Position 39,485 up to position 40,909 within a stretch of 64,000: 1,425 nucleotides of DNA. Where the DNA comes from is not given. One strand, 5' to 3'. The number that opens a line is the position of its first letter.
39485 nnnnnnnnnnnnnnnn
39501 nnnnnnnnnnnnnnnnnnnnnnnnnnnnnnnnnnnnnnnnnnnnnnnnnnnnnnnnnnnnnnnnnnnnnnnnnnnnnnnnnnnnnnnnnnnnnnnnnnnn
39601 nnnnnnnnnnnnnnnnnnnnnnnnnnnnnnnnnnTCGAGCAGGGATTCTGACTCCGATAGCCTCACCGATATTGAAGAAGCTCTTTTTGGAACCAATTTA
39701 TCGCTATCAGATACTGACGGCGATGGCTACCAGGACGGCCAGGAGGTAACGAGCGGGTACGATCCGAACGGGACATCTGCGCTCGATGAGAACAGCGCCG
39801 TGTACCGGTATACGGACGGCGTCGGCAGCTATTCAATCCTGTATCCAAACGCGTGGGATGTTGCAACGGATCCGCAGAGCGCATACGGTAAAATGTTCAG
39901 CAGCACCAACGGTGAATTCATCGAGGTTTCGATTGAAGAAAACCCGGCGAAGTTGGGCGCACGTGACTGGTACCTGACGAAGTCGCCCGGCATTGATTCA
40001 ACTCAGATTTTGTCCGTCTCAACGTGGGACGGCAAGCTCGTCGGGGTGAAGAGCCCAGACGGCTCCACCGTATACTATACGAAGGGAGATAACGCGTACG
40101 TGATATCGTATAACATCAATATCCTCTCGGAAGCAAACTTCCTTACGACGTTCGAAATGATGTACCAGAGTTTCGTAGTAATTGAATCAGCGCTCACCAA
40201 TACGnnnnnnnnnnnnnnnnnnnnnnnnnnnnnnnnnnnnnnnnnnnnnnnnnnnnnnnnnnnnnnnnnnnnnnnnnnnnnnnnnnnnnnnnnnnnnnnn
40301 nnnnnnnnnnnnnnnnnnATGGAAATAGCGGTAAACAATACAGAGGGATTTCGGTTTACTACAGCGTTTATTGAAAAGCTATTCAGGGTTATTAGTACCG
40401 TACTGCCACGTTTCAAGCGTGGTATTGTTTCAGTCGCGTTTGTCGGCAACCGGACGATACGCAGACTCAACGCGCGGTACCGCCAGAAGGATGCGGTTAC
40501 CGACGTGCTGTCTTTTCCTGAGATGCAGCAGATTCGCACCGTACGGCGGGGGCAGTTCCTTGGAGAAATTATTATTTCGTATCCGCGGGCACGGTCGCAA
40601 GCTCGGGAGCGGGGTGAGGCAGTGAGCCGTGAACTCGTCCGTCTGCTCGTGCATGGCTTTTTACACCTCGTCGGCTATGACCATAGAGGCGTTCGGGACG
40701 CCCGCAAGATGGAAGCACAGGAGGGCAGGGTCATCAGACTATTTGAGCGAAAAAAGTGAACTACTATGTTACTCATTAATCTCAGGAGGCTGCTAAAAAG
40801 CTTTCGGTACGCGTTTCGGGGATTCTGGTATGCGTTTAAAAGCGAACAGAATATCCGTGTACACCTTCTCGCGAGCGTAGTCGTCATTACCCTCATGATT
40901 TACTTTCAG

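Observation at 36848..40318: Giant protein is followed by a secreted paralogue and two membrane anchors with Ca2+-binding dockerin/TSP3-like repeats, a possible cohesin-dockerin-like surface assembly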

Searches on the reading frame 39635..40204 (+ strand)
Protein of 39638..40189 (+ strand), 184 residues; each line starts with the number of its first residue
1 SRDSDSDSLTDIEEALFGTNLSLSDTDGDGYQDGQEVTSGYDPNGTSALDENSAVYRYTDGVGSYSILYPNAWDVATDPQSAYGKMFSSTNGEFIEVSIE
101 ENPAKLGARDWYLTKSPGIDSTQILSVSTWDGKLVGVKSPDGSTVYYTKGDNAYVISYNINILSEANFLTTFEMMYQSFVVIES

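Call 19: find_homologous_proteins(query=window:39638-40189:+)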
Query seq(184 aa) (184 aa): 11 proteins with E <= 0.001 among 231 candidates.
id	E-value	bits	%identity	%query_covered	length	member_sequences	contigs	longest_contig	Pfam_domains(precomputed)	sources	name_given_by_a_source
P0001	5.5e-44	168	45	99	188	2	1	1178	PF18884.6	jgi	jgi:hypothetical protein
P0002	6.9e-34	135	43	97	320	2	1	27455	-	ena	-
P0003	2.4e-33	133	43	97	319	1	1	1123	PF18884.6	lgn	-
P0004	5.5e-33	132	42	98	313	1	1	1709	PF18884.6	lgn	-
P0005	7.9e-33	132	42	98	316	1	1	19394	PF18884.6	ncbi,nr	ncbi:MAG: hypothetical protein U9P90_00805 [Patescibacteria group bacterium]|nr:hypothetical protein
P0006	6.2e-32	129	44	96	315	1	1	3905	-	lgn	-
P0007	8.7e-32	128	65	51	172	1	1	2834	-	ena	-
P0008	3.9e-31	126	41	96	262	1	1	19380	-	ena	-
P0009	5.4e-27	113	40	97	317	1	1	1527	PF18884.6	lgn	-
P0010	8.2e-5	40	46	27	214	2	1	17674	PF18884.6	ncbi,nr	ncbi:thrombospondin type 3 repeat-containing protein [Patescibacteria group bacterium]|nr:thrombospo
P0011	1.1e-4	40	40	26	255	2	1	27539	PF18884.6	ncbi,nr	ncbi:TPA: hypothetical protein DEP86_01985 [Candidatus Uhrbacteria bacterium]|nr:hypothetical protei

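Call 37: find_homologous_proteins(query=A3, max_evalue=0.00001)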
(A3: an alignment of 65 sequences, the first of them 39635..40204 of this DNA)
Query A3 (65 sequences) (190 aa, profile of the alignment): 389 proteins with E <= 0.00001 among 2469 candidates; the best 120 are listed.
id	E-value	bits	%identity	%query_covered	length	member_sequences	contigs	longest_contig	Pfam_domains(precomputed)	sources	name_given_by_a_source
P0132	1.6e-63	232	46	94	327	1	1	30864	PF18884.6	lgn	-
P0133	1.1e-61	226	41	97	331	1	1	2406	PF18884.6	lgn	-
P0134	1.8e-61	225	42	97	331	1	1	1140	PF18884.6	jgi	jgi:hypothetical protein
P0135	6.2e-60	220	47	94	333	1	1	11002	-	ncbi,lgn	-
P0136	6.7e-60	220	44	96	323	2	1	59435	-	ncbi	-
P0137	4.2e-58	214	42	95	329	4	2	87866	-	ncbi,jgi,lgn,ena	ncbi:MAG: hypothetical protein WC348_01960 [Patescibacteria group bacterium]|jgi:hypothetical protei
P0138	1.8e-57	212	41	94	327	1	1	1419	-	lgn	-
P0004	3.4e-57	211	42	95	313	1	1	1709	PF18884.6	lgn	-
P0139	1.1e-56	210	58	100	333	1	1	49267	-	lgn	-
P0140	1.2e-55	206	41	95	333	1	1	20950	-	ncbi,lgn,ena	-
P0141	9.1e-53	197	41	94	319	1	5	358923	-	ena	-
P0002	3.3e-52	195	43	95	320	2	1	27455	-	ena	-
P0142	1.2e-51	193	36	95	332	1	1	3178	-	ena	-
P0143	1.4e-50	190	32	94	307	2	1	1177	PF18884.6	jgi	-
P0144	3.0e-50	189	34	96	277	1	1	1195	-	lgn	-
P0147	1.3e-46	177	31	94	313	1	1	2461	PF18884.6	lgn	-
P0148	1.9e-46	176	34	94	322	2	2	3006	PF18884.6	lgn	-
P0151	5.9e-45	171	32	98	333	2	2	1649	PF18884.6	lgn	-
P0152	1.3e-43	167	37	93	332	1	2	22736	PF18884.6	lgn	-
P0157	6.9e-40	155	38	91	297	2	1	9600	PF18884.6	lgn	-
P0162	7.6e-36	142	33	95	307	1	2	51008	PF18884.6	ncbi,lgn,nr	ncbi:hypothetical protein HY477_01125 [Candidatus Uhrbacteria bacterium]|nr:hypothetical protein [Ca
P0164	2.8e-34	137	40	26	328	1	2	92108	PF18884.6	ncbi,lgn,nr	ncbi:MAG: hypothetical protein PHT51_02545 [Patescibacteria group bacterium]|nr:hypothetical protein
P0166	6.1e-34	135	27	95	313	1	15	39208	PF18884.6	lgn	-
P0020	1.0e-31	128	52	32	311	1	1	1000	PF18884.6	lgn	-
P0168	2.0e-29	121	56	23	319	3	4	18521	PF18884.6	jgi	jgi:hypothetical protein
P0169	8.7e-29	119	58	23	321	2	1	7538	PF18884.6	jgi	jgi:hypothetical protein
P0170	1.6e-26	111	56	22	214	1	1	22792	PF18884.6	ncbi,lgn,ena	-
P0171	2.1e-26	111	59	22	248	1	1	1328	PF03734.20,PF18884.6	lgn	-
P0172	2.5e-25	107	52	22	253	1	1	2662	PF03734.20,PF18884.6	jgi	-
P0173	2.6e-25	107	45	26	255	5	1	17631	PF03734.20,PF18884.6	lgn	-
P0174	5.0e-25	106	57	22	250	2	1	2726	PF03734.20,PF18884.6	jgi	jgi:hypothetical protein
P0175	6.1e-25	106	49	22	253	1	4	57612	PF03734.20,PF18884.6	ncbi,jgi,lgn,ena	-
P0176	6.7e-25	106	50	24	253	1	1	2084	PF03734.20,PF00036.39,PF18884.6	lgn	-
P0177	7.3e-25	106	49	18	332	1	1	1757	PF00691.26,PF18884.6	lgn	-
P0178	9.0e-25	106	53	26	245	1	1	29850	PF18884.6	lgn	-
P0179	9.6e-25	105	56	22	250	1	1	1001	PF03734.20,PF00036.39,PF18884.6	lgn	-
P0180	1.3e-24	105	51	22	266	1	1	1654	PF18884.6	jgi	jgi:hypothetical protein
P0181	2.4e-24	104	51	27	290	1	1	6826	PF18884.6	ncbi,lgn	-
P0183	4.5e-24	103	59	22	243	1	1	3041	PF03734.20,PF18884.6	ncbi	-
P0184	6.4e-24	103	44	22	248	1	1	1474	PF03734.20,PF18884.6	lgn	-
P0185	6.6e-24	103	55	22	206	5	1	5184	PF18884.6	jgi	jgi:hypothetical protein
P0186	7.5e-24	103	56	18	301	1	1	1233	PF18884.6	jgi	jgi:hypothetical protein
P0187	1.1e-23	102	54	25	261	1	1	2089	PF18884.6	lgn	-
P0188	1.9e-23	101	53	25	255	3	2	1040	PF03734.20,PF18884.6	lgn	-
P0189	1.9e-23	101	56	25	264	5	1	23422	PF18884.6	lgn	-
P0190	2.1e-23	101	54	25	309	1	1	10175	PF18884.6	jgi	jgi:hypothetical protein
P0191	2.2e-23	101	47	31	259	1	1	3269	PF18884.6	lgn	-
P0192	4.0e-23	100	57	22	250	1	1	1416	PF03734.20,PF18884.6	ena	-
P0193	8.5e-23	99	50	18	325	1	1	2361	PF00691.26,PF05359.17,PF18884.6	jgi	-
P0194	1.0e-22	99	52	22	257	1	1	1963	PF03734.20,PF18884.6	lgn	-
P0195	1.3e-22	99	39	28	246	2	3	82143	PF03734.20,PF18884.6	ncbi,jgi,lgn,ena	-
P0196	1.7e-22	98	46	22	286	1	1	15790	PF03734.20,PF18884.6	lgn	-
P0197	1.8e-22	98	51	22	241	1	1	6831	PF03734.20,PF18884.6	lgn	-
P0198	4.5e-22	97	52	29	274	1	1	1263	PF18884.6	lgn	-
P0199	7.3e-22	96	45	25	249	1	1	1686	PF03734.20,PF18884.6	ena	-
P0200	9.2e-22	96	50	25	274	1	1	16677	PF18884.6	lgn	-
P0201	1.3e-21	95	35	41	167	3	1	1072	PF18884.6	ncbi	-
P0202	1.6e-21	95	48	25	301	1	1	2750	PF18884.6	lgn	-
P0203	1.8e-21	95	44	22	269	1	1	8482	PF03734.20,PF18884.6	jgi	jgi:lipoprotein-anchoring transpeptidase ErfK/SrfK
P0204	2.2e-21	95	56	22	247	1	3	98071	PF03734.20,PF18884.6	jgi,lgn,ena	-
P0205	3.2e-21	94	43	22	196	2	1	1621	PF18884.6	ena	-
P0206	5.5e-21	93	54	25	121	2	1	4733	PF18884.6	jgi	-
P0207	7.0e-21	93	41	42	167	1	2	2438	PF18884.6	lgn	-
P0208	1.1e-20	92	45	25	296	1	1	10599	PF18884.6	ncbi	-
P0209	1.2e-20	92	43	19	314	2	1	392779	PF18884.6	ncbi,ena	-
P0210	1.2e-20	92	50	25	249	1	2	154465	PF18884.6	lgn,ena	-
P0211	1.3e-20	92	56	23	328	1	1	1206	PF18884.6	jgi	jgi:hypothetical protein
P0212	1.7e-20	92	42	22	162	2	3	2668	PF18884.6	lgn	-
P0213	1.7e-20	92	54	25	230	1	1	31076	PF18884.6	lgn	-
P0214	2.7e-20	91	50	25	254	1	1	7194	PF18884.6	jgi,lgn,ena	-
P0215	2.8e-20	91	39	29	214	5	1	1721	PF18884.6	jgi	jgi:hypothetical protein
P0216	3.0e-20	91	50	22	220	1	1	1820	PF18884.6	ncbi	-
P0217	3.4e-20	91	50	26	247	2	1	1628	PF18884.6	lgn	-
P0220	9.7e-20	89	41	25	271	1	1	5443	PF18884.6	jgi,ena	-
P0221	1.3e-19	89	54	26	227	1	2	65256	PF18884.6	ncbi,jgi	-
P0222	1.7e-19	88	54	25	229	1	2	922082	PF18884.6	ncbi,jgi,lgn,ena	ncbi:MAG: hypothetical protein WC675_03035 [Patescibacteria group bacterium]|jgi:Tfp pilus assembly 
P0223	2.2e-19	88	43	29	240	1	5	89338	PF18884.6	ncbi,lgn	ncbi:MAG: thrombospondin type 3 repeat-containing protein [Candidatus Falkowbacteria bacterium]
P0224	2.5e-19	88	36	25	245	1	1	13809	PF18884.6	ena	-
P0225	2.5e-19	88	60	25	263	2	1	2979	PF18884.6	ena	-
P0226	2.5e-19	88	60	27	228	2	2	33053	PF18884.6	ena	-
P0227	2.7e-19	88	41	25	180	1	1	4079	PF18884.6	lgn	-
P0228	3.0e-19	88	48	22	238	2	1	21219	PF18884.6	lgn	-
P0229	3.0e-19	88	48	22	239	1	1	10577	PF18884.6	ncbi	-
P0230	3.1e-19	88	47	19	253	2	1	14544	PF18884.6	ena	-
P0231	3.3e-19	87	54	25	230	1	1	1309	PF18884.6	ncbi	-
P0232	3.6e-19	87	48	22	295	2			PF18884.6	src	-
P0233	4.2e-19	87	32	29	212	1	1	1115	PF18884.6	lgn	-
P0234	5.5e-19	87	41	22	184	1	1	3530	PF18884.6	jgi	-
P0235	7.3e-19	86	59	19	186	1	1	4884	PF18884.6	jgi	jgi:hypothetical protein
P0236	8.2e-19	86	42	33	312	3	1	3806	PF18884.6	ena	-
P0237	9.4e-19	86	56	25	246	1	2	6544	PF18884.6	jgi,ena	-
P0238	9.8e-19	86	50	22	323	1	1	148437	PF18884.6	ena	-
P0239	1.4e-18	85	52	25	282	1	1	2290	PF18884.6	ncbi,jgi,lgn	-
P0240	1.4e-18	85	54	25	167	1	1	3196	PF18884.6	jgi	jgi:hypothetical protein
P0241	1.4e-18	85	40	42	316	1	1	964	PF09479.17,PF18884.6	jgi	jgi:uncharacterized repeat protein (TIGR02543 family)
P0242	1.7e-18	85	53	26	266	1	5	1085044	PF18884.6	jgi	jgi:hypothetical protein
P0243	2.2e-18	85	54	22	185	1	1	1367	PF03734.20,PF18884.6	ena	-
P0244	2.5e-18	85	43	26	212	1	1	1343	PF18884.6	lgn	-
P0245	2.5e-18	85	47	19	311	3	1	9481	PF18884.6,PF03495.20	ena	-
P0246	2.5e-18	85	58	23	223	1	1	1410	PF18884.6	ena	-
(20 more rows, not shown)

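Call 38: search_solved_structures(query=A3, max_evalue=10)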
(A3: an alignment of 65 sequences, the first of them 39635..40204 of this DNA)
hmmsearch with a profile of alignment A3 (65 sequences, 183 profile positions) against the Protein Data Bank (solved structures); distinct sequences matched with E-value up to 10: 17.
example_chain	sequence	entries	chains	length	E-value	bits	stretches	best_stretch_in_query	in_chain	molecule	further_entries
7c7r_B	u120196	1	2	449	0.00029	24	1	3-40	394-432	Biofilm-associated surface protein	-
6mi5_X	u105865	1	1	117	0.001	22.2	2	3-39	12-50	Lanmodulin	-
7c7u_A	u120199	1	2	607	0.0012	21.9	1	3-41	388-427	Biofilm-associated surface protein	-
8fns_A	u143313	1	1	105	0.0028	20.8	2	3-39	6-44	EF-hand domain-containing protein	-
2xb3_A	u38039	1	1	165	0.006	19.7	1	55-112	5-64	PSBP PROTEIN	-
2f33_A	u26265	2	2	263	0.0075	19.4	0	22-63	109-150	Calbindin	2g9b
6fie_B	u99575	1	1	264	0.0099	19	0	22-63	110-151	Calbindin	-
2lvi_A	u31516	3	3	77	0.031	17.4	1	23-45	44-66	Polcalcin Phl p 7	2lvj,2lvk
1k9u_A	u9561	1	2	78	0.031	17.4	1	23-45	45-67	Polcalcin Phl p 7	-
5otj_D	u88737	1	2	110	0.07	16.2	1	23-45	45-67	Polcalcin Phl p 7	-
5xop_A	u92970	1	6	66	0.085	15.9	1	14-43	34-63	Calcium-binding protein 1 (EhCBP1), putative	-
1jfj_A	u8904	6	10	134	0.14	15.2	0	14-53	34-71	CALCIUM-BINDING PROTEIN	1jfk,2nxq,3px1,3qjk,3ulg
2m7n_A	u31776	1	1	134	0.14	15.2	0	14-53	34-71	Calcium-binding protein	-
3l19_A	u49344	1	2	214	0.19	14.8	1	9-54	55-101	Calcium/calmodulin dependent protein kinase with a kinase domain and 4 calmodulin like EF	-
3q5i_A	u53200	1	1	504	0.24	14.4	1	9-62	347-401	Protein kinase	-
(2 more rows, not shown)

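Call 39: search_protein_families(library=pfam, alignment_id=A3, max_evalue=0.1)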
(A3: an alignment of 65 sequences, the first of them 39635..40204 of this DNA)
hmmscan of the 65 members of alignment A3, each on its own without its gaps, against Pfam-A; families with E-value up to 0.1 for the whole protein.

A. member 1, window:39635-40204:+ (190 aa): 4 families
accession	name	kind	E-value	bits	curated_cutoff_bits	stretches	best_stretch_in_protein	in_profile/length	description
PF18884.5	TSP3_bac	-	6.8e-05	23.1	25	1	26-45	1-20/22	Bacterial TSP3 repeat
PF01789.22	PsbP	-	0.033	14.7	23.5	1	57-92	4-42/155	PsbP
PF01839.29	FG-GAP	-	0.034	14.5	22.1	1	18-34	1-17/37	FG-GAP repeat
PF17642.6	TssD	-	0.058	13.7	25.8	0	126-187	60-123/128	Hemolysin coregulated protein Hcp (TssD)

B. families by the number of members that match (of 65 scanned): 26 families (the first 25 are shown)
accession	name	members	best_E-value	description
PF18884.5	TSP3_bac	49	2e-13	Bacterial TSP3 repeat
PF01789.22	PsbP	30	3.1e-05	PsbP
PF13405.12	EF-hand_6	9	0.00018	EF-hand domain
PF13202.12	EF-hand_5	6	0.00068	EF hand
PF18933.6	PsbP_2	6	0.0018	PsbP-like protein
PF00036.39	EF-hand_1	5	3.3e-05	EF hand domain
PF01839.29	FG-GAP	4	0.005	FG-GAP repeat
PF13499.12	EF-hand_7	4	0.017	EF-hand domain pair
PF03495.19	Binary_toxB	2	0.019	Clostridial binary toxin B/anthrax toxin PA Ca-binding domain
PF06053.17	DUF929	1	0.026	Domain of unknown function (DUF929)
PF14759.12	Reductase_C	1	0.032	Reductase C-terminal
PF09323.15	DUF1980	1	0.035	DUF1980 N-terminal domain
PF12408.13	DUF3666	1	0.036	Ribose-5-phosphate isomerase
PF23893.1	Y4YQ_C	1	0.048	Uncharacterised protein Y4YQ C-terminal domain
PF17642.6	TssD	1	0.058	Hemolysin coregulated protein Hcp (TssD)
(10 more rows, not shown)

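Call 62: find_encoding_contigs(protein=P0222, flank=8000, max_places=1)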
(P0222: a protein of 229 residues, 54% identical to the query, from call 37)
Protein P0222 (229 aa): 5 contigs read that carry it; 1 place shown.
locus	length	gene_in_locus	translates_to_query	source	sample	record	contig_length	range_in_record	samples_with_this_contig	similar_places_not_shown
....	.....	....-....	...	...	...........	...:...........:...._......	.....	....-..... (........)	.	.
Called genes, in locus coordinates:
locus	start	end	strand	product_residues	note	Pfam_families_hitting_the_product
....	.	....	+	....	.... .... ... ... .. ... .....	?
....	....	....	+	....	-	-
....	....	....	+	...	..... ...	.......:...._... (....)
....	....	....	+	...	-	-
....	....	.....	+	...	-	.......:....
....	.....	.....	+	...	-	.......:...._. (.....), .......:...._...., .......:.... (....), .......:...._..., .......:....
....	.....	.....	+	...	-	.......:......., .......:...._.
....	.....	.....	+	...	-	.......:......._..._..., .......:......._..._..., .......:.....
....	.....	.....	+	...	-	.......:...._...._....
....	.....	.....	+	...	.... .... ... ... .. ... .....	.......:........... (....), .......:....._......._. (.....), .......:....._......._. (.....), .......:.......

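Call 75: find_encoding_contigs(protein=P0195, flank=6000, max_places=1)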
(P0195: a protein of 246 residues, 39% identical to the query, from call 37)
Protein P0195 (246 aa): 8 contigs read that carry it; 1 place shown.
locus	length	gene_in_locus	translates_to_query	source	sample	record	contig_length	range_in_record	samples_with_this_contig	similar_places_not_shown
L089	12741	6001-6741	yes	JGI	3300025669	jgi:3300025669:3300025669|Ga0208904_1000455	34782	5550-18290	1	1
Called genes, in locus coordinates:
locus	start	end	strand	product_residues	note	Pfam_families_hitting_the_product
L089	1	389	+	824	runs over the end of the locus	PF26449:DUF8128, PF01935:DUF87, PF10412:TrwB_AAD_bind (faint)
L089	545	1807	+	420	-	PF22694:CtpB_N-like (weak), PF00595:PDZ, PF17820:PDZ_6, PF03572:Peptidase_S41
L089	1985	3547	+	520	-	PF08903:DUF1846, PF20921:DUF1846_C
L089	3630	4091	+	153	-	-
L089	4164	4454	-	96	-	PF01016:Ribosomal_L27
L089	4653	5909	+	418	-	-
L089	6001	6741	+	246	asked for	PF18884:TSP3_bac (faint), PF03734:YkuD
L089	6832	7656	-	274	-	-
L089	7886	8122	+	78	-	PF01106:NifU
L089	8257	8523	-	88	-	-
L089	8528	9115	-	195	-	PF04350:PilO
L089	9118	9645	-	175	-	PF05137:PilN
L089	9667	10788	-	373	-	PF11104:PilM_2, PF06723:MreB_Mbl (faint), PF14450:FtsA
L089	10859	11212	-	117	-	PF05635:23S_rRNA_IVP, PF22296:bAvd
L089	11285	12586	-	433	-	-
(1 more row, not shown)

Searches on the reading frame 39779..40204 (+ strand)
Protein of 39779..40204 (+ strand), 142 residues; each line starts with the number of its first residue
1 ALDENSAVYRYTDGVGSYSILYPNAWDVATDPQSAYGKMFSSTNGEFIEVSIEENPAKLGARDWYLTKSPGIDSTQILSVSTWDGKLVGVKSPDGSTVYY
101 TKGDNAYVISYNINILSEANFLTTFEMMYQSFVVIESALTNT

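Call 83: search_protein_representatives(protein=window:39779-40204:+)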
Query: 142 residues. Proteins with E-value up to 0.001 (for the whole library): 792; up to 1e-10: 284; up to 1e-30: 5. The best 150 are listed.
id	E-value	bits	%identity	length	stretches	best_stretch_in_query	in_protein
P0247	3.3e-43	163.0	56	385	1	2-134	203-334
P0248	7.7e-39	148.8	54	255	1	8-141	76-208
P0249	4.4e-36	139.9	50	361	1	2-142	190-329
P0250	2.0e-34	134.5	49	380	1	6-141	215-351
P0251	6.3e-33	129.7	44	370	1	4-137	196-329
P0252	1.3e-25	106.1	43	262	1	3-132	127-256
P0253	4.0e-25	104.4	42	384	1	2-142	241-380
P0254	6.4e-25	103.8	46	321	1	4-137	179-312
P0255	2.9e-24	101.6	49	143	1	40-142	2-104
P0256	3.1e-24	101.5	44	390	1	2-134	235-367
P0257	6.9e-24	100.4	41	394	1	4-135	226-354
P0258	2.9e-23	98.4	44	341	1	2-133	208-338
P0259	3.9e-23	98.0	42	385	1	5-134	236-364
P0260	5.9e-23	97.4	44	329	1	2-133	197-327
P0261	6.9e-23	97.2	44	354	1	2-134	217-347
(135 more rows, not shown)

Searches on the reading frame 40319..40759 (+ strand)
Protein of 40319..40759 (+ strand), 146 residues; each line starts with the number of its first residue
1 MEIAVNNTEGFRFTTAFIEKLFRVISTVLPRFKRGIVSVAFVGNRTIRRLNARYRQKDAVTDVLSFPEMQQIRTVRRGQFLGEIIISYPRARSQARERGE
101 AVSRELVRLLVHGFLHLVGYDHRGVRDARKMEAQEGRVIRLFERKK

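Call 7: search_protein_families(library=pfam, proteins=[window:40319-40759:+], max_evalue=0.1)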
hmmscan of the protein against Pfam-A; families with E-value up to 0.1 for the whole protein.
window:40319-40759:+ (146 aa): 1 family
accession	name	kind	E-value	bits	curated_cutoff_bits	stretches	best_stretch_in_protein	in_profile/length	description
PF02130.23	YbeY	-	3.5e-33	114.6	25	1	33-139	26-126/129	Endoribonuclease YbeY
